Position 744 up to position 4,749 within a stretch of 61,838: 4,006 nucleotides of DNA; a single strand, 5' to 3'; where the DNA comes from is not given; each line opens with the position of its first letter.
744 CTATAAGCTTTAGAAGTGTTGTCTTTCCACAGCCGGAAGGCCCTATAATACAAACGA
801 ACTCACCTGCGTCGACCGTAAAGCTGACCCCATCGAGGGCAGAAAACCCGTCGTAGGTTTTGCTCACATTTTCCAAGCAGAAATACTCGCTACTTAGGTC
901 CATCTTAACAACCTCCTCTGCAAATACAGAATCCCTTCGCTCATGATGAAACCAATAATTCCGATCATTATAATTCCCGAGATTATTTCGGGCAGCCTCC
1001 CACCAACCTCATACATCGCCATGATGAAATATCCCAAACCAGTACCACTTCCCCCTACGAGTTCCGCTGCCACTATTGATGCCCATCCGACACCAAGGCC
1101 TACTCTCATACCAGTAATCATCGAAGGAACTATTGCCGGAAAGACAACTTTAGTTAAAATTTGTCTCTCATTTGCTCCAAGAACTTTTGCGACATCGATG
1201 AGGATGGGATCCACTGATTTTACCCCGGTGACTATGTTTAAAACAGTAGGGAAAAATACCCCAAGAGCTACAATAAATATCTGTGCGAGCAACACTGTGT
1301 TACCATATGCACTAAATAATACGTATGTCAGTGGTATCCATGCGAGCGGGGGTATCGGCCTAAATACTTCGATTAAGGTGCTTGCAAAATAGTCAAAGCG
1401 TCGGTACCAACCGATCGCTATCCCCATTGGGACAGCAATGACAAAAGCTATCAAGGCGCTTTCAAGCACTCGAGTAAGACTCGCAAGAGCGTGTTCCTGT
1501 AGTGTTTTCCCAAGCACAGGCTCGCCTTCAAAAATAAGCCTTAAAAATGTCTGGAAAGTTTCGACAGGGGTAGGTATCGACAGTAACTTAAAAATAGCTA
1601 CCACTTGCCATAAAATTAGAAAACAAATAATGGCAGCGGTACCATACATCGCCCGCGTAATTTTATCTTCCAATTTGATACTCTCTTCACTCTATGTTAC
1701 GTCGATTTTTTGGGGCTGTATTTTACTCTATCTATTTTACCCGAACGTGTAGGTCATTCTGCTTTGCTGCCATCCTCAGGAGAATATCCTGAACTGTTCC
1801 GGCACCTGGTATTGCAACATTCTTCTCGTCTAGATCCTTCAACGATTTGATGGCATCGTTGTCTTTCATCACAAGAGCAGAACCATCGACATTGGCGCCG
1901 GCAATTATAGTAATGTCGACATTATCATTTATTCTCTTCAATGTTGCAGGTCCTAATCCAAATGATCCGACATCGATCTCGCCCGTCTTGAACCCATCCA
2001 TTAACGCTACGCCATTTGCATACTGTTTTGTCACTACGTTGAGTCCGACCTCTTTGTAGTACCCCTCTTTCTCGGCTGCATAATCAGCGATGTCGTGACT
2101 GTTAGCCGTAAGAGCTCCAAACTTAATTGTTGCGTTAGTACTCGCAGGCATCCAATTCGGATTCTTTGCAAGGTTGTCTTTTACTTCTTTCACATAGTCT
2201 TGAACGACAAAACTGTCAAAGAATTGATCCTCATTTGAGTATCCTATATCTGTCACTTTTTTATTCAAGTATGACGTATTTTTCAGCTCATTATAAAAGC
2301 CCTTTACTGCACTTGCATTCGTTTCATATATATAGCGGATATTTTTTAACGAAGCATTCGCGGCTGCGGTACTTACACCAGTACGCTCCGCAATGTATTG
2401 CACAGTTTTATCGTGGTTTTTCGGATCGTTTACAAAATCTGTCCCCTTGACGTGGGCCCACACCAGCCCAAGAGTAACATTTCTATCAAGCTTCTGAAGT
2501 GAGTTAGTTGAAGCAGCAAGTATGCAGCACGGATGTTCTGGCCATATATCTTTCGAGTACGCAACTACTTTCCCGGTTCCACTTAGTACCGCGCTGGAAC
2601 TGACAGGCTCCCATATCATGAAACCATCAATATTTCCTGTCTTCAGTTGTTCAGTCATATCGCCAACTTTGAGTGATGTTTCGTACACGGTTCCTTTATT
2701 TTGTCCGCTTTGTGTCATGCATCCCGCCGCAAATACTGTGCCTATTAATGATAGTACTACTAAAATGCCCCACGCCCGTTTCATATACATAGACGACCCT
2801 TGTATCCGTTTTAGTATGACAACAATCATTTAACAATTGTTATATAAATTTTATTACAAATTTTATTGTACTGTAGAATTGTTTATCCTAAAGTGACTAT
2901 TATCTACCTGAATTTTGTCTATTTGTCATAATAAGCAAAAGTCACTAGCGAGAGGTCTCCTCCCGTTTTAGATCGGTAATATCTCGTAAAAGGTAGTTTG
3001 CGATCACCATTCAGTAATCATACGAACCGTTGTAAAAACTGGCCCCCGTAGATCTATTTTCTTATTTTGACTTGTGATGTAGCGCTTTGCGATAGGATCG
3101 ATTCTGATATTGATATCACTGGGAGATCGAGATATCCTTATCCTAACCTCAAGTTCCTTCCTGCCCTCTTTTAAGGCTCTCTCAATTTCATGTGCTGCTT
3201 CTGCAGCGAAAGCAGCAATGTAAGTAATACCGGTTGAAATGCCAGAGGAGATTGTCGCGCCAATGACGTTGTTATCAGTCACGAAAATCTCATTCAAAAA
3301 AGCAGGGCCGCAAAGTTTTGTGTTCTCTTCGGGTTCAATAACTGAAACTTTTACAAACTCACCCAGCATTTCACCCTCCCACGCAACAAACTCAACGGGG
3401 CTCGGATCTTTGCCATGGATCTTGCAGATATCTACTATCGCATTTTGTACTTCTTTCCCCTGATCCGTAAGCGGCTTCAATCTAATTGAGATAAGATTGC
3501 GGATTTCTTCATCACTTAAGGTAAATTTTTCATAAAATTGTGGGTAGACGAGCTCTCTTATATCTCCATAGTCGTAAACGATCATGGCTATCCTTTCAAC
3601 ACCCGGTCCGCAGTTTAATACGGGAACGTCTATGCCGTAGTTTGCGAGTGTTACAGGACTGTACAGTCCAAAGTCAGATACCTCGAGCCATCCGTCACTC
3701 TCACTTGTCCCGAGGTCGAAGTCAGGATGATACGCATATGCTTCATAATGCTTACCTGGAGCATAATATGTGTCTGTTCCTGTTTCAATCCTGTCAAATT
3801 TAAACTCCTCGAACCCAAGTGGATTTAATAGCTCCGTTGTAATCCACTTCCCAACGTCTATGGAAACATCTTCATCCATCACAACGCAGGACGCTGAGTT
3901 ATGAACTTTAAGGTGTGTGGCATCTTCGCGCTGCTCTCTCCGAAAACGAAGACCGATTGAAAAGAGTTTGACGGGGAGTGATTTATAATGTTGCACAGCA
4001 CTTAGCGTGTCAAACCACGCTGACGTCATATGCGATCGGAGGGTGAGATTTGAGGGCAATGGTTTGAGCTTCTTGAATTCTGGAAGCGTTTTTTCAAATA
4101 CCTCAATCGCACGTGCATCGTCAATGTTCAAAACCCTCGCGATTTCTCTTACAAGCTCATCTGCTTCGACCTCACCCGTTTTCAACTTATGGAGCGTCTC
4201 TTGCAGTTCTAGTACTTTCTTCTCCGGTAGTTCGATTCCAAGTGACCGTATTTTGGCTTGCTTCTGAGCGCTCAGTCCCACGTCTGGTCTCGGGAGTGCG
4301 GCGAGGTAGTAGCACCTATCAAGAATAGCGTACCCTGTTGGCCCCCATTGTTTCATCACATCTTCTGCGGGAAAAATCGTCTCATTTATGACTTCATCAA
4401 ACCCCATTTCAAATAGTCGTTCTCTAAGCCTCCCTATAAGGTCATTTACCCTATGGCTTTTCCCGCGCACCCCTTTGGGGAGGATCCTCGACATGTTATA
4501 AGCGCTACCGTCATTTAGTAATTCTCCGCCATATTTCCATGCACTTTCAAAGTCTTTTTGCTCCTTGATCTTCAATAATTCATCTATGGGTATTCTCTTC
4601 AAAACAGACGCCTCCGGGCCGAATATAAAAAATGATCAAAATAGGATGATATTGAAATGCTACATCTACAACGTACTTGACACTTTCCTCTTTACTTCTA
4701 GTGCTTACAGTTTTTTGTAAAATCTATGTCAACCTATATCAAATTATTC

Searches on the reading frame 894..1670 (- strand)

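Call 88: search_protein_families(library=pfam, proteins=[window:894-1670:-], max_evalue=0.0001)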
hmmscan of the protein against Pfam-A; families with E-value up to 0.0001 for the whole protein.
window:894-1670:- (258 aa): 1 family
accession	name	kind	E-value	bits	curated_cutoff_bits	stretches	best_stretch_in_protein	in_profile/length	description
PF00528.27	BPD_transp_1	-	5.3e-20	72.4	26.4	1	79-243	1-167/184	Binding-protein-dependent transport system inner membrane component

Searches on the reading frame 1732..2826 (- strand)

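Call 88: search_protein_families(library=pfam, proteins=[window:1732-2826:-], max_evalue=0.0001)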
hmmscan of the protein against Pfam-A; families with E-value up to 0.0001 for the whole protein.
window:1732-2826:- (364 aa): 2 families
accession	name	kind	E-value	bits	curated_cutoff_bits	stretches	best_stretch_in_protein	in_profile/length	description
PF13379.11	NMT1_2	-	2.1e-27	97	24.7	2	51-146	158-252/252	NMT1-like family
PF09084.16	NMT1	-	7.6e-11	42.8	20.5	1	247-356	6-115/216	NMT1/THI5 like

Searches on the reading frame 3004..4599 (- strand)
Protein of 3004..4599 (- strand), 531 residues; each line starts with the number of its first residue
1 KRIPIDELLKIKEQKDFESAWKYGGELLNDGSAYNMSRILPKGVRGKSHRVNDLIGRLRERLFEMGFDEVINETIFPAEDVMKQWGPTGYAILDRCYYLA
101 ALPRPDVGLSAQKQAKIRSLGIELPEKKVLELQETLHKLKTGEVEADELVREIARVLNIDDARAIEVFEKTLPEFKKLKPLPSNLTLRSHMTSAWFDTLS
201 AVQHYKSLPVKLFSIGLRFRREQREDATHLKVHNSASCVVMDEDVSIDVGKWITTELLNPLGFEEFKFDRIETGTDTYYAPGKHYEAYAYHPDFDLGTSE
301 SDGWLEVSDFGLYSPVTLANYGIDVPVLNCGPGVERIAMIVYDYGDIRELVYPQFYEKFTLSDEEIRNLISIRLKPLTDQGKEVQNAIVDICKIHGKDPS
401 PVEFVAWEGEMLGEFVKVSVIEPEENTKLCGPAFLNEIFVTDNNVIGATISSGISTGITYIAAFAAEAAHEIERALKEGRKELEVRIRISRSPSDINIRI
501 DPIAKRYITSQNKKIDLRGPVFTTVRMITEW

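Call 61: list_cluster_members(proteins=[window:3004-4599:-, window:4807-5841:-, window:23490-25568:-, window:27647-28867:-, window:36980-38221:-, window:39179-40372:-, window:41396-42565:+, window:54652-55917:+])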
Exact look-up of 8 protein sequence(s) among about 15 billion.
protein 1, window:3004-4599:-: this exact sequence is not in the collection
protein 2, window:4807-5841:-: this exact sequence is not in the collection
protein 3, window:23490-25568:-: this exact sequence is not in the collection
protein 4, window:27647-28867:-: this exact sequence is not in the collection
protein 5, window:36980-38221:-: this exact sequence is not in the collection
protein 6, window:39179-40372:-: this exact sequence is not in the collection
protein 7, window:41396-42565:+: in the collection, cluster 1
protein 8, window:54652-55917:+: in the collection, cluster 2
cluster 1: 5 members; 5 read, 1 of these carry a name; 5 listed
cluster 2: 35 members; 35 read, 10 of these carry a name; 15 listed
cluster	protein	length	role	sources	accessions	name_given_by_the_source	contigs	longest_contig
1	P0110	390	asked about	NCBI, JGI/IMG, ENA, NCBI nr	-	-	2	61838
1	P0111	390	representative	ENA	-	-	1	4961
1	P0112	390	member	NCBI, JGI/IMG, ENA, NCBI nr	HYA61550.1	MAG TPA: O-phospho-L-seryl-tRNA:Cys-tRNA synthase [Candidatus Acidoferrum sp.] | O-phospho-L-seryl-tRNA:Cys-tRNA synthase [Candidatus Acidoferrum sp.]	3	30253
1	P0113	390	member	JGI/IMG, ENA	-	-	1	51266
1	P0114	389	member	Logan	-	-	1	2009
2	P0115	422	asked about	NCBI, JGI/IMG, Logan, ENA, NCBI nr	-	-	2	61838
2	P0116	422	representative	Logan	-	-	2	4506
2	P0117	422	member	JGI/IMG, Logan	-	O-acetylhomoserine (thiol)-lyase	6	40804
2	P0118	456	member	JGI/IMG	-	O-acetylhomoserine (thiol)-lyase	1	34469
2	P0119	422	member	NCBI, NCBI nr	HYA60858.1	MAG TPA: O-acetylhomoserine aminocarboxypropyltransferase/cysteine synthase [Candidatus ... | O-acetylhomoserine aminocarboxypropyltransferase/cysteine synthase [Candidatus ...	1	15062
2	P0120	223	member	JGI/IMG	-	O-acetylhomoserine (thiol)-lyase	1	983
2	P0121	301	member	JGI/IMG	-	O-acetylhomoserine (thiol)-lyase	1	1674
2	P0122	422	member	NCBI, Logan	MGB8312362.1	MAG: O-acetylhomoserine aminocarboxypropyltransferase/cysteine synthase [Halobacteriota ...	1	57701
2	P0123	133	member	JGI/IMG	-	O-acetylhomoserine (thiol)-lyase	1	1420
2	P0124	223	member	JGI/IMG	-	O-acetylhomoserine (thiol)-lyase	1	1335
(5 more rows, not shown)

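Call 82: find_homologous_proteins(query=window:3004-4599:-, max_evalue=1e-50)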
Query window:3004-4599:- (531 aa): 1556 proteins with E <= 1e-50 among 8000 candidates; the best 120 are listed.
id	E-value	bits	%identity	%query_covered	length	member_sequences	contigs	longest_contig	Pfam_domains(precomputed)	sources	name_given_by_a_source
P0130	0.0e+0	1172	96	100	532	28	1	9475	PF01409.26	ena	-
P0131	0.0e+0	1050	85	100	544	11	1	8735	PF01409.26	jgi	jgi:O-phosphoseryl-tRNA synthetase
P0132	3.1e-255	866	70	99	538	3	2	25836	PF01409.26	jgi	jgi:O-phosphoseryl-tRNA synthetase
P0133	1.0e-254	864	70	99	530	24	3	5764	PF01409.26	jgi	jgi:O-phosphoseryl-tRNA synthetase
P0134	7.4e-254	861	70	99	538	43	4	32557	PF01409.26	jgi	jgi:O-phosphoseryl-tRNA(Cys) synthetase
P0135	1.2e-253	860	71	100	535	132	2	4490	PF01409.26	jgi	jgi:O-phosphoseryl-tRNA synthetase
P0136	4.6e-253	859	70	99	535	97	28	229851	PF01409.26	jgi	jgi:O-phosphoseryl-tRNA synthetase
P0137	2.5e-252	856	69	99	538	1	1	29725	PF01409.26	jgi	jgi:O-phosphoseryl-tRNA synthetase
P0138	3.0e-251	853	69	99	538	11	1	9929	PF01409.26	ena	-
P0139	4.2e-251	852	71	99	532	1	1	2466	PF01409.26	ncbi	-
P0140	2.0e-249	847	70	99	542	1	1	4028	PF01409.26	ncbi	-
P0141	3.1e-249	846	69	99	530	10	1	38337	PF01409.26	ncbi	-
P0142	5.7e-249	845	69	99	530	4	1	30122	PF01409.26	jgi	-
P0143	8.4e-249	845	70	99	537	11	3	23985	PF01409.26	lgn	-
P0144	2.0e-248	843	69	99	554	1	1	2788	PF01409.26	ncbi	-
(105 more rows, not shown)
